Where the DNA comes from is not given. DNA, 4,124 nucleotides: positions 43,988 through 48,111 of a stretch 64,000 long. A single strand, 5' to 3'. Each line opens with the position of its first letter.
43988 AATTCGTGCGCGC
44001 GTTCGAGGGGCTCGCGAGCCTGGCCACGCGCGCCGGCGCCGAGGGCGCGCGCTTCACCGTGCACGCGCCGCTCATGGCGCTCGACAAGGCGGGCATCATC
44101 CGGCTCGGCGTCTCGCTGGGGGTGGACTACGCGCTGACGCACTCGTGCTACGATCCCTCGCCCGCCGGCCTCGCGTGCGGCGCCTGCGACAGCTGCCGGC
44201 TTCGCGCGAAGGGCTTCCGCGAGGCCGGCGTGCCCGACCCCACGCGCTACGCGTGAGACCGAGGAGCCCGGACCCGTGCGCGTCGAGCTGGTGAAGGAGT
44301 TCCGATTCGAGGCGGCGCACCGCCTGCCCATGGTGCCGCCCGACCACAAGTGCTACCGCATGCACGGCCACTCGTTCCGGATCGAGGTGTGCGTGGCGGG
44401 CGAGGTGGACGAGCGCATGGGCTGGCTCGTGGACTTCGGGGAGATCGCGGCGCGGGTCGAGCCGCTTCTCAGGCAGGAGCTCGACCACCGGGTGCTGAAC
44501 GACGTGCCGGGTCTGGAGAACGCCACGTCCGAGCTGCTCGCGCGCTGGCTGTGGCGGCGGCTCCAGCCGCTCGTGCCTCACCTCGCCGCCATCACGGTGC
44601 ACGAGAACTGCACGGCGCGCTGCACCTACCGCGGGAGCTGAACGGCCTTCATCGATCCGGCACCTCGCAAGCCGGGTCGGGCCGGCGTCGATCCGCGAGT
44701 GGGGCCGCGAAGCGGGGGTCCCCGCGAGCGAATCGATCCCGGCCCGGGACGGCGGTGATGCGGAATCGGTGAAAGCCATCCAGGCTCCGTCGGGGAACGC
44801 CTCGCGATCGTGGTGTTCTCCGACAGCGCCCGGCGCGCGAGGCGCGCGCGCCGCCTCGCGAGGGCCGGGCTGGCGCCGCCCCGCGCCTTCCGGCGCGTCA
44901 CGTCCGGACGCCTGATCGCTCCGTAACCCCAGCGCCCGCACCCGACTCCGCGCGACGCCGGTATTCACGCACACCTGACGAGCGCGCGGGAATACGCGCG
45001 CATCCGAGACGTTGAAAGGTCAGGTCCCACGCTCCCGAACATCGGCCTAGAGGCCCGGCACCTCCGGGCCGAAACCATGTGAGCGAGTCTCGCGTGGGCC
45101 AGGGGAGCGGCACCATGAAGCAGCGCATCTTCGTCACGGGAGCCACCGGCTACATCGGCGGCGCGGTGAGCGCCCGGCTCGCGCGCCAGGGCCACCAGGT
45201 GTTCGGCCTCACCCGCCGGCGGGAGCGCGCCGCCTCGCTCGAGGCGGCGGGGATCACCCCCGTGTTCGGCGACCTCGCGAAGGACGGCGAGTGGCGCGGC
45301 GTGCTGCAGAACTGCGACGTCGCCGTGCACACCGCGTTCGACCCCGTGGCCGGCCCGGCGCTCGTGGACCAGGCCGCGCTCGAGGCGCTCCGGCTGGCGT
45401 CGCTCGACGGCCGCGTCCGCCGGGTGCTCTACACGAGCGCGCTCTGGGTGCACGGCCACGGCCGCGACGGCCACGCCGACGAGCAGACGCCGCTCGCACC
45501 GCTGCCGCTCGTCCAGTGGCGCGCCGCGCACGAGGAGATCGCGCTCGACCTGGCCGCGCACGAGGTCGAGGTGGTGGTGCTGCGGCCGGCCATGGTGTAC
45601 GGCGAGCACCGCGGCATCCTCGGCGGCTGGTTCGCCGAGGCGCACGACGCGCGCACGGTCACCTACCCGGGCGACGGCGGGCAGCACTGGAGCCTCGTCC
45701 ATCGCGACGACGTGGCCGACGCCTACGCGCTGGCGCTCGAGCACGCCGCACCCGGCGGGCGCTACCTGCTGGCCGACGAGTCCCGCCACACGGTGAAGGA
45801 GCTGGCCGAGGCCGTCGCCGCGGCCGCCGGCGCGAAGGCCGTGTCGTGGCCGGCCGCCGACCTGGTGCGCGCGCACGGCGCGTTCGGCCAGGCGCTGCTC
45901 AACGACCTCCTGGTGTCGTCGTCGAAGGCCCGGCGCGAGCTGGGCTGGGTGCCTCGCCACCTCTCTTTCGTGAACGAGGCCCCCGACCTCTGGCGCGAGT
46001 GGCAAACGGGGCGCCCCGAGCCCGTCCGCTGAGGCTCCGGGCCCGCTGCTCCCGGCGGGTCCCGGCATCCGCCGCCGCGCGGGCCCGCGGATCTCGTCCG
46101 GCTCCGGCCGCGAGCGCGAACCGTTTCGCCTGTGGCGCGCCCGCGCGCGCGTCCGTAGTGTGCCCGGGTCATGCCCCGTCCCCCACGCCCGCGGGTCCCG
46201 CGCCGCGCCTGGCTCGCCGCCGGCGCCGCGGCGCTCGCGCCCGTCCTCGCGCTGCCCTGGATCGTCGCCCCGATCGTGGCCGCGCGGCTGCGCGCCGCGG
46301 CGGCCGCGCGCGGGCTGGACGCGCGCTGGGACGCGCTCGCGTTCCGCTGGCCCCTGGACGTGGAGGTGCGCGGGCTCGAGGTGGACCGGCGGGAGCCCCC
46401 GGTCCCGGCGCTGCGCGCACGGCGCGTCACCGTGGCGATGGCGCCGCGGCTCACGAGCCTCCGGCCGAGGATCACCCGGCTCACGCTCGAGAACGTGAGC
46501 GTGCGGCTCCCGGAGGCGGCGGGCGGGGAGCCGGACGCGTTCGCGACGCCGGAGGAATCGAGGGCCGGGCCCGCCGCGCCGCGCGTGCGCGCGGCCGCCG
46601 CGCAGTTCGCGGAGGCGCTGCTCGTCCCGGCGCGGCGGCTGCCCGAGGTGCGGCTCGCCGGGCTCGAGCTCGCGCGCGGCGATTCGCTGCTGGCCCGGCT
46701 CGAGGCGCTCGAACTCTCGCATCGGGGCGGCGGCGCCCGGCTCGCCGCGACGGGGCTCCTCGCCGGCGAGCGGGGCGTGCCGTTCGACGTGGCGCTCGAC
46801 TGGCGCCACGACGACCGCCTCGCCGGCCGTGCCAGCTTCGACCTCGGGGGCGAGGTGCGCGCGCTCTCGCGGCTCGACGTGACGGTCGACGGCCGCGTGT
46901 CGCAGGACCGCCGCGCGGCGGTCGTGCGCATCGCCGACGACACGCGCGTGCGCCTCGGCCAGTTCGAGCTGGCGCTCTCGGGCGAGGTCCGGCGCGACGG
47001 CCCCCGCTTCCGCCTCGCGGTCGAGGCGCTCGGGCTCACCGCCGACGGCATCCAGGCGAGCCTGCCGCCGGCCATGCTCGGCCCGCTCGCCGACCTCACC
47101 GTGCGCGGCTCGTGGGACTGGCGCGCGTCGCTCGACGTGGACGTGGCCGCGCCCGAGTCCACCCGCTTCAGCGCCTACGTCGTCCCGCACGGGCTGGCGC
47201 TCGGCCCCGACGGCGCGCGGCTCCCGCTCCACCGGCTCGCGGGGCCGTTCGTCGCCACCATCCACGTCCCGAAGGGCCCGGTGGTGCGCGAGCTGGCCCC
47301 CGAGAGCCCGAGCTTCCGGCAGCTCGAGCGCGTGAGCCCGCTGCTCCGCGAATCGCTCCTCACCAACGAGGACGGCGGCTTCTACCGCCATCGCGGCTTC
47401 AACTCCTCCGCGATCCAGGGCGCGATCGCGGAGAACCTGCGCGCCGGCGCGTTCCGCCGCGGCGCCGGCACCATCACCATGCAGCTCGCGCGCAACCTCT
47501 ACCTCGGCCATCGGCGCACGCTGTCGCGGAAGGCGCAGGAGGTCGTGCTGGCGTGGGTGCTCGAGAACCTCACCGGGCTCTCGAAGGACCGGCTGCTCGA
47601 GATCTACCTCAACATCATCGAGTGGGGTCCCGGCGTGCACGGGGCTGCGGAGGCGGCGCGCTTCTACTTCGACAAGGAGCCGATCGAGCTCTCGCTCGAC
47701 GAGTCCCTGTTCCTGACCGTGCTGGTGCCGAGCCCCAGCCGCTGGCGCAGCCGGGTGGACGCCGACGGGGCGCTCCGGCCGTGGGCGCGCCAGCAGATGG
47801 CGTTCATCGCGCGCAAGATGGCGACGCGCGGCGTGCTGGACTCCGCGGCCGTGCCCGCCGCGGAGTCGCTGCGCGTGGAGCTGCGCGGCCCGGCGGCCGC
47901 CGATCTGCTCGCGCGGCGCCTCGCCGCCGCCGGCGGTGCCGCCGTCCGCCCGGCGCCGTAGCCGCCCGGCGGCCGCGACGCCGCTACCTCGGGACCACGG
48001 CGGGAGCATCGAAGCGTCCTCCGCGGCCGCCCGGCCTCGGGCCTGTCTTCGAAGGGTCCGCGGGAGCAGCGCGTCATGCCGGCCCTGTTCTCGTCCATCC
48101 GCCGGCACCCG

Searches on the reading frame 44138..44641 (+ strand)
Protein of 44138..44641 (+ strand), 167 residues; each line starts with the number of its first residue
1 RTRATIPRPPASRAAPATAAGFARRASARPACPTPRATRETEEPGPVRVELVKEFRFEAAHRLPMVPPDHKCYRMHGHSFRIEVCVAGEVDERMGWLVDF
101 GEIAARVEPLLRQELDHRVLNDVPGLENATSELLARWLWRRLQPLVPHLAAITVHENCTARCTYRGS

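Call 75: search_protein_families(library=pfam, proteins=[window:44138-44641:+], max_evalue=0.00001)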
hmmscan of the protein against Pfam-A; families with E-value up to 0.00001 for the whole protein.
window:44138-44641:+ (167 aa): 1 family
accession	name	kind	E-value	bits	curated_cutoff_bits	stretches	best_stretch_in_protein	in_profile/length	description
PF01242.24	PTPS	-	8.4e-35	119.8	22.4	1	51-166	2-120/121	6-pyruvoyl tetrahydropterin synthase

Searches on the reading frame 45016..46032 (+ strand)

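Call 75: search_protein_families(library=pfam, proteins=[window:45016-46032:+], max_evalue=0.00001)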
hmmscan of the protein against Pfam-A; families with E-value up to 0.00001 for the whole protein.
window:45016-46032:+ (338 aa): 5 families
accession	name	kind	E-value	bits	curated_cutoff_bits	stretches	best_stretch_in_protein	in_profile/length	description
PF01370.27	Epimerase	-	6.7e-25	88.3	20.9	1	38-250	1-237/240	NAD dependent epimerase/dehydratase family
PF13460.12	NAD_binding_10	-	2.6e-14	53.9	27.2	1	42-243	1-183/184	NAD(P)H-binding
PF16363.11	GDP_Man_Dehyd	-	2e-10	41.1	27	0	213-314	209-322/332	GDP-mannose 4,6 dehydratase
PF05368.20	NmrA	-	2.3e-10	41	27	1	34-107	1-77/298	NmrA-like family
PF01073.25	3Beta_HSD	-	1.9e-06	27.6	22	1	40-242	2-230/280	3-beta hydroxysteroid dehydrogenase/isomerase family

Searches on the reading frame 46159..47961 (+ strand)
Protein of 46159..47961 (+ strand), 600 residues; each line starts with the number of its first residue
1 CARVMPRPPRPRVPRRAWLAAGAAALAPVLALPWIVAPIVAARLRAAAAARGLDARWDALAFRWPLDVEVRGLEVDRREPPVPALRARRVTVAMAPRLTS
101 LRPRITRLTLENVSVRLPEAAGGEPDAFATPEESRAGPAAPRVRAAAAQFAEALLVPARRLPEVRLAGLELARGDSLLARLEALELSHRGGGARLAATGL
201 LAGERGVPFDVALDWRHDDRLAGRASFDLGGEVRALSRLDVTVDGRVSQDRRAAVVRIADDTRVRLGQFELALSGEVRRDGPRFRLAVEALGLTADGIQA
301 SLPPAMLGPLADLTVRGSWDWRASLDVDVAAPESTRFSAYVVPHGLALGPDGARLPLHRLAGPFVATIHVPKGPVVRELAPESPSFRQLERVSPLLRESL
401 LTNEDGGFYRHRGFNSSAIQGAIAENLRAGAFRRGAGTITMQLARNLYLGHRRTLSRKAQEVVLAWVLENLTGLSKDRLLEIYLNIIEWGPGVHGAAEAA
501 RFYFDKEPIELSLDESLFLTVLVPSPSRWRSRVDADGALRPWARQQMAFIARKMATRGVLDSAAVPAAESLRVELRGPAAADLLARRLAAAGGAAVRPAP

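Call 75: search_protein_families(library=pfam, proteins=[window:46159-47961:+], max_evalue=0.00001)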
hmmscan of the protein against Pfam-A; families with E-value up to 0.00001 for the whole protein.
window:46159-47961:+ (600 aa): 1 family
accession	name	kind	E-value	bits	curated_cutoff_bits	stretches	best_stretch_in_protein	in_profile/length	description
PF00912.28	Transgly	-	3.2e-44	150.9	27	1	381-540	11-168/178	Transglycosylase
